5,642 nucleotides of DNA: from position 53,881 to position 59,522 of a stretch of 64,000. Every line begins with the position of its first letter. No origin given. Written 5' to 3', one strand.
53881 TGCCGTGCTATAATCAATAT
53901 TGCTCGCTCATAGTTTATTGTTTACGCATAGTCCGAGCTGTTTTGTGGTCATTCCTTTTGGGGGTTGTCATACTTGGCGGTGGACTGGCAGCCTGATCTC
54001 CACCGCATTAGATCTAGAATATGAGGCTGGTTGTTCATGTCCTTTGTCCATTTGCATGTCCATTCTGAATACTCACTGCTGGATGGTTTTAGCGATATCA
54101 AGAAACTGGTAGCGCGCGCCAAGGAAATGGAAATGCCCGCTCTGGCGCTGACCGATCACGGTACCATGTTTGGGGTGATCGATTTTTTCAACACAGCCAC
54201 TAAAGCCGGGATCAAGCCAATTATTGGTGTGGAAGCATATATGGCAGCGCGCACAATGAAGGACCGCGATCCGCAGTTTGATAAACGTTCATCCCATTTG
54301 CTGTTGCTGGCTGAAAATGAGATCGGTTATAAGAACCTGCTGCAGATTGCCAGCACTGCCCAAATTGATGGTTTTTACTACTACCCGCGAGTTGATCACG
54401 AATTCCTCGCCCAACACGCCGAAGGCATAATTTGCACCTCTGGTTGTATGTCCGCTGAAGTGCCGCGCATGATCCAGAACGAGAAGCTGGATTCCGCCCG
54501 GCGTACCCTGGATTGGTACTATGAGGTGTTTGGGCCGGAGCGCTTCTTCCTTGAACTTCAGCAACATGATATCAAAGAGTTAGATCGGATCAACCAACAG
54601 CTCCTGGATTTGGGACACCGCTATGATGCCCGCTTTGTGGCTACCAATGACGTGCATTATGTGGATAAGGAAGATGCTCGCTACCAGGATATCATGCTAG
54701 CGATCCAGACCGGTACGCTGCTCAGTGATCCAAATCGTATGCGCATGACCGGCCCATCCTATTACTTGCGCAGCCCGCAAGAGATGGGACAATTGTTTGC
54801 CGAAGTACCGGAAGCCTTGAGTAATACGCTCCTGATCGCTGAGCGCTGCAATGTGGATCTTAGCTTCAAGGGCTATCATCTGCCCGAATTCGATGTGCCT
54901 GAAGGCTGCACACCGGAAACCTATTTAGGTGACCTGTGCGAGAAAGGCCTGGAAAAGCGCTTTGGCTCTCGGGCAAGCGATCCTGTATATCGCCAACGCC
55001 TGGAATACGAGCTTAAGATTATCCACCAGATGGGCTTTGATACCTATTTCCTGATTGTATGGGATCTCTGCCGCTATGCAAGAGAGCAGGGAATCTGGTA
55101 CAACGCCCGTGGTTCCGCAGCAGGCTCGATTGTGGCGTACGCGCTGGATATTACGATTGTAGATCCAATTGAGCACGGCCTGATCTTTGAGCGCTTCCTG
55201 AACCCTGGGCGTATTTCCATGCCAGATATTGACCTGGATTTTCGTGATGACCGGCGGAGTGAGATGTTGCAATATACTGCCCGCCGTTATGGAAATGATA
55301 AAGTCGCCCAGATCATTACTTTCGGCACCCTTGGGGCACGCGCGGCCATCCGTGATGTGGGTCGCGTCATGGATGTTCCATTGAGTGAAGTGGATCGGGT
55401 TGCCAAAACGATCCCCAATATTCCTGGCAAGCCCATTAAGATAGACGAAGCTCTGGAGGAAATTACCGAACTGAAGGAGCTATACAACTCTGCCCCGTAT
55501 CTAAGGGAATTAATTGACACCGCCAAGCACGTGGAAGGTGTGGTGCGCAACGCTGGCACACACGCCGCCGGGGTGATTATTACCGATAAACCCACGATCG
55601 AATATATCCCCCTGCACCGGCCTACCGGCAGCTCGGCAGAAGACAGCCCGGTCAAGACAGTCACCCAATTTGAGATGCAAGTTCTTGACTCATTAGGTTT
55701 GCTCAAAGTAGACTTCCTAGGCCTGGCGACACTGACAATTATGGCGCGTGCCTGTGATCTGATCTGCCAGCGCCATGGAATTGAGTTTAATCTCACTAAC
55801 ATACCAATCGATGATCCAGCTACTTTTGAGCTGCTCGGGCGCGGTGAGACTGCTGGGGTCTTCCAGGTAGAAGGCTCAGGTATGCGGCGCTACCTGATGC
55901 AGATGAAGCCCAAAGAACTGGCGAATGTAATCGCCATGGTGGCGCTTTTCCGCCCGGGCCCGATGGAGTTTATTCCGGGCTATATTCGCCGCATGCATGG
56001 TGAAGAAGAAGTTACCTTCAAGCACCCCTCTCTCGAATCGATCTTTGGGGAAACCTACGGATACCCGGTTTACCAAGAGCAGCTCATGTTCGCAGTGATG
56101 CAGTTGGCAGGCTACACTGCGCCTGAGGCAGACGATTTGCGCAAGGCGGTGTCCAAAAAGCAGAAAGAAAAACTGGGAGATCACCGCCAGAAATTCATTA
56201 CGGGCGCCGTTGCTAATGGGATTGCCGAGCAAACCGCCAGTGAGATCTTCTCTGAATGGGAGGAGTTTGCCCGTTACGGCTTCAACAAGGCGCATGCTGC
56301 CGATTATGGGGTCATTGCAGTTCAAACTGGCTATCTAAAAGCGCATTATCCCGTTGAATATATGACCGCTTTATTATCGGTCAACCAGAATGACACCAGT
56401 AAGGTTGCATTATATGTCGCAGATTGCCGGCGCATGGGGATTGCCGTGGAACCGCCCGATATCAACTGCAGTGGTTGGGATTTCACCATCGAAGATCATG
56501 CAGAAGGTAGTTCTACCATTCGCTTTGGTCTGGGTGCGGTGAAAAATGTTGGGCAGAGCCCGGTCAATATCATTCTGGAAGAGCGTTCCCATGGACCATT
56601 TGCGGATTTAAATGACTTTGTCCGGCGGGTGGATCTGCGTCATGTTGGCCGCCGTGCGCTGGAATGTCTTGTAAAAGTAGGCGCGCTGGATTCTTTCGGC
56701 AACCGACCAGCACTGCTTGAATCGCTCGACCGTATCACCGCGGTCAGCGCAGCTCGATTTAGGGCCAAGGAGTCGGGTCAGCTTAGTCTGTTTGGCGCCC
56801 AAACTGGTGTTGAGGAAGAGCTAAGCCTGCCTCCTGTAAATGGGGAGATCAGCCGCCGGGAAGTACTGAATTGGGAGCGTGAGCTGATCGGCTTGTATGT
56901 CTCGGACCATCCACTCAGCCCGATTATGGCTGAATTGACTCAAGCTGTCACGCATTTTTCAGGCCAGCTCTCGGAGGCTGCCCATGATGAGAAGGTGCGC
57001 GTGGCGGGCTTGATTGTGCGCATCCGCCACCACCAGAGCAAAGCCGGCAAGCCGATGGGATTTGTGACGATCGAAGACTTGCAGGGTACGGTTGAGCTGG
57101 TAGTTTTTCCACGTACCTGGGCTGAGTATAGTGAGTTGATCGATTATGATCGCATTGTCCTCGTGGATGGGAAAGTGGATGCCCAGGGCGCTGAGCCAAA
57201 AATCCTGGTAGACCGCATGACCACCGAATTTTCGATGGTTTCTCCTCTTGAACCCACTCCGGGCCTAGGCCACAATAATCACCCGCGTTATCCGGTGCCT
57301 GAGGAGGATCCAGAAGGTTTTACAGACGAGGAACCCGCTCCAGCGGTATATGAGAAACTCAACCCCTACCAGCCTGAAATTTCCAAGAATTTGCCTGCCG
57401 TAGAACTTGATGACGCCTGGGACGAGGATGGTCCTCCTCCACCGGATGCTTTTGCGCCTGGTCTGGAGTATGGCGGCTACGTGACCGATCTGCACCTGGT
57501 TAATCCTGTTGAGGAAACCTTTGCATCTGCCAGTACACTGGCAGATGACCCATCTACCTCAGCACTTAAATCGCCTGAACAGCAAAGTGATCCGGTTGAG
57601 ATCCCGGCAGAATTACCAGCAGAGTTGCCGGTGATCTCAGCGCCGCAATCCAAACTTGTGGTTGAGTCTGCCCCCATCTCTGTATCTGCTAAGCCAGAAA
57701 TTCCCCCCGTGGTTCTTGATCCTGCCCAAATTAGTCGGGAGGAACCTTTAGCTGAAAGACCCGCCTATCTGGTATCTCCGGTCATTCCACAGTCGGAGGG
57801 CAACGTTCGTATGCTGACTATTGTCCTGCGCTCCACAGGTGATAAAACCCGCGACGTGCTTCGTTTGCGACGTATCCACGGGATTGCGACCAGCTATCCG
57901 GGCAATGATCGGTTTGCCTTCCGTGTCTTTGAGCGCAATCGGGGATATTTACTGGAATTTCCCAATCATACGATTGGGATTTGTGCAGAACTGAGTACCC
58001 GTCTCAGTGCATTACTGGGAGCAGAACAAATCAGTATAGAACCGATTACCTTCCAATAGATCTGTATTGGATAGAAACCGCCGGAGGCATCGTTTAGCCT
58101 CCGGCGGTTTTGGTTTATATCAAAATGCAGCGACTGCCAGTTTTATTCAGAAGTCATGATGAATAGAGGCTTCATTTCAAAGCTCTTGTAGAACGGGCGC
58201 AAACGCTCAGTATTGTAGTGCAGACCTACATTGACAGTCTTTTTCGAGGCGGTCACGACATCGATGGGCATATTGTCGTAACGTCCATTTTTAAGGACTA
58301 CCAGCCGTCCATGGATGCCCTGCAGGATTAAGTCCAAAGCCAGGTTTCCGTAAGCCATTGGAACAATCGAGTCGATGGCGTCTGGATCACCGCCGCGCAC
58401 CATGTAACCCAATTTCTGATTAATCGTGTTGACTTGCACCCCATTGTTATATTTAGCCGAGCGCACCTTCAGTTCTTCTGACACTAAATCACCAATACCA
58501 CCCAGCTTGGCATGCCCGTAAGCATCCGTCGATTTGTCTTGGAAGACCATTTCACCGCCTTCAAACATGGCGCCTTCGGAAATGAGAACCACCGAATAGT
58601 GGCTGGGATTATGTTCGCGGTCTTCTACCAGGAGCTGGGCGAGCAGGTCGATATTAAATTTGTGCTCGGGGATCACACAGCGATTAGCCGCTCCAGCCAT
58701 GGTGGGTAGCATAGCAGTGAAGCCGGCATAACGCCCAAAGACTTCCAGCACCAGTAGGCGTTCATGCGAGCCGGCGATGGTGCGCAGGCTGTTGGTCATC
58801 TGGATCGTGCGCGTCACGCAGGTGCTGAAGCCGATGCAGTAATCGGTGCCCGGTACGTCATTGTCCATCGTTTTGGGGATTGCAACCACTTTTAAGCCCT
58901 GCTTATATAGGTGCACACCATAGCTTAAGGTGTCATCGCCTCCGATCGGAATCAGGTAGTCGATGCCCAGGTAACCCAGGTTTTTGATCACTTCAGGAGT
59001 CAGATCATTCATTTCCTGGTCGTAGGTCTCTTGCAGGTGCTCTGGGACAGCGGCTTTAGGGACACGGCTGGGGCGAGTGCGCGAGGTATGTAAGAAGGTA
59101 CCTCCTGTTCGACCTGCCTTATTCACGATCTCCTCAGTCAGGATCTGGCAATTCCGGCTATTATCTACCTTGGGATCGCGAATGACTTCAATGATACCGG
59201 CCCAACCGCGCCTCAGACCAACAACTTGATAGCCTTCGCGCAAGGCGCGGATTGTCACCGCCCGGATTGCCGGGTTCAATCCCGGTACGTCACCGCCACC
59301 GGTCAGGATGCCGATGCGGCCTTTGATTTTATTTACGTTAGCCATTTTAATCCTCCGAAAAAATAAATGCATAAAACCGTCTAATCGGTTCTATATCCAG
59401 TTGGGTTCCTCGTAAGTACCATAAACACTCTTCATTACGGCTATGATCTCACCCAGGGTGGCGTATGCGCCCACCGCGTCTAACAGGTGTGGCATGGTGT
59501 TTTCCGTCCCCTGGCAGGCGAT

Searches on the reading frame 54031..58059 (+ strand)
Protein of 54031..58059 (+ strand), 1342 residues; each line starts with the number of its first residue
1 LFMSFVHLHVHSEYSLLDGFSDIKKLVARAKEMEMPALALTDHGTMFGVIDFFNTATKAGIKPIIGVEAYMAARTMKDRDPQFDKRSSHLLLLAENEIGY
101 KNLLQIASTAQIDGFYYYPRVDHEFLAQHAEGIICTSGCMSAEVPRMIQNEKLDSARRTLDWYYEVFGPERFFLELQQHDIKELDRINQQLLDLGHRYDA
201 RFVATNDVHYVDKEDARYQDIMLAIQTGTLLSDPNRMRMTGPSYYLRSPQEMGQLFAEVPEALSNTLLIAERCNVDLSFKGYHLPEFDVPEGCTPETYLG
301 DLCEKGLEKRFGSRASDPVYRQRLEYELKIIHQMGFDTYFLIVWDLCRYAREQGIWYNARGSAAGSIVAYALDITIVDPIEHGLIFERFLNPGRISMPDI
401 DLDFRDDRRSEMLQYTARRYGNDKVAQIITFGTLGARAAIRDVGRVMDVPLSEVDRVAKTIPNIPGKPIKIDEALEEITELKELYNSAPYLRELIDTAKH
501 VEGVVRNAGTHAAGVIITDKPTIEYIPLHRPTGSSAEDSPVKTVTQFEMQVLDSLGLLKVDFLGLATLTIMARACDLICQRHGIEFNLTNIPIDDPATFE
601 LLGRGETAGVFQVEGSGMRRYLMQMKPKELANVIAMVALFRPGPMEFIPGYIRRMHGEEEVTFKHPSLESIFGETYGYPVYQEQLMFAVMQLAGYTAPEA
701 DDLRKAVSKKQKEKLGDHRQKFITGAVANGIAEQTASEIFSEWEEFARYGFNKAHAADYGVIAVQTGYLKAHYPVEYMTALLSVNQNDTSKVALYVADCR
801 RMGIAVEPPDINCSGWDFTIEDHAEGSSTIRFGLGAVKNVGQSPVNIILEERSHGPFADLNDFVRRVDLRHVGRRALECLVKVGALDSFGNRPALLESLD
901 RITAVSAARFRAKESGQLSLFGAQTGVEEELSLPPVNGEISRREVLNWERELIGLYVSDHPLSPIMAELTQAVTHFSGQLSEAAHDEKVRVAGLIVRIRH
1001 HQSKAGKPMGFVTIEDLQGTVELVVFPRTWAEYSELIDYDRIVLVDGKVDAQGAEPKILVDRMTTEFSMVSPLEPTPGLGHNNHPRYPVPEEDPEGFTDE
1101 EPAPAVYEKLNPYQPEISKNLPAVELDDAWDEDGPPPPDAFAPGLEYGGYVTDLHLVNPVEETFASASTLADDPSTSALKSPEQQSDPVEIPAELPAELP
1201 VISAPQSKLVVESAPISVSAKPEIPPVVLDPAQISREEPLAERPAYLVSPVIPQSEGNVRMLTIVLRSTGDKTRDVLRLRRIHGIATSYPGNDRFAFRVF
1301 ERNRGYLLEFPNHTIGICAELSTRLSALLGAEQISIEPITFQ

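Call 36: search_protein_families(library=pfam, proteins=[window:54031-58059:+], max_evalue=0.01)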
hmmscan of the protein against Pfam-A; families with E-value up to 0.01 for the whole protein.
window:54031-58059:+ (1342 aa): 5 families
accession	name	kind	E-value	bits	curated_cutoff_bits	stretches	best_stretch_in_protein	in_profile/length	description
PF07733.18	DNA_pol3_alpha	-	8.2e-95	317.8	23.9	1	298-564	2-260/260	Bacterial DNA polymerase III alpha NTPase domain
PF02811.25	PHP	-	7.5e-56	189.4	26.4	1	7-179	1-164/164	PHP domain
PF17657.6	DNA_pol3_finger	-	5.2e-55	185.7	22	1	567-730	1-166/166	Bacterial DNA polymerase III alpha subunit finger domain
PF14579.12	HHH_6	-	7.7e-29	100.2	25.6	1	803-892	1-87/90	Helix-hairpin-helix motif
PF01336.31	tRNA_anti-codon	-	2.9e-11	43.6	27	1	989-1064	1-73/75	OB-fold nucleic acid binding domain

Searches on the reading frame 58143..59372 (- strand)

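Call 59: search_protein_families(library=pfam, proteins=[window:58143-59372:-], max_evalue=0.001)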
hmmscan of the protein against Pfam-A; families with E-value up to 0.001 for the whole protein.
window:58143-59372:- (409 aa): 1 family
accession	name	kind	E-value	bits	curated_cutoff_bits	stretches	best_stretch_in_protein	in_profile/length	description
PF00365.25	PFK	-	3.2e-66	224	30.9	1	19-348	1-276/277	Phosphofructokinase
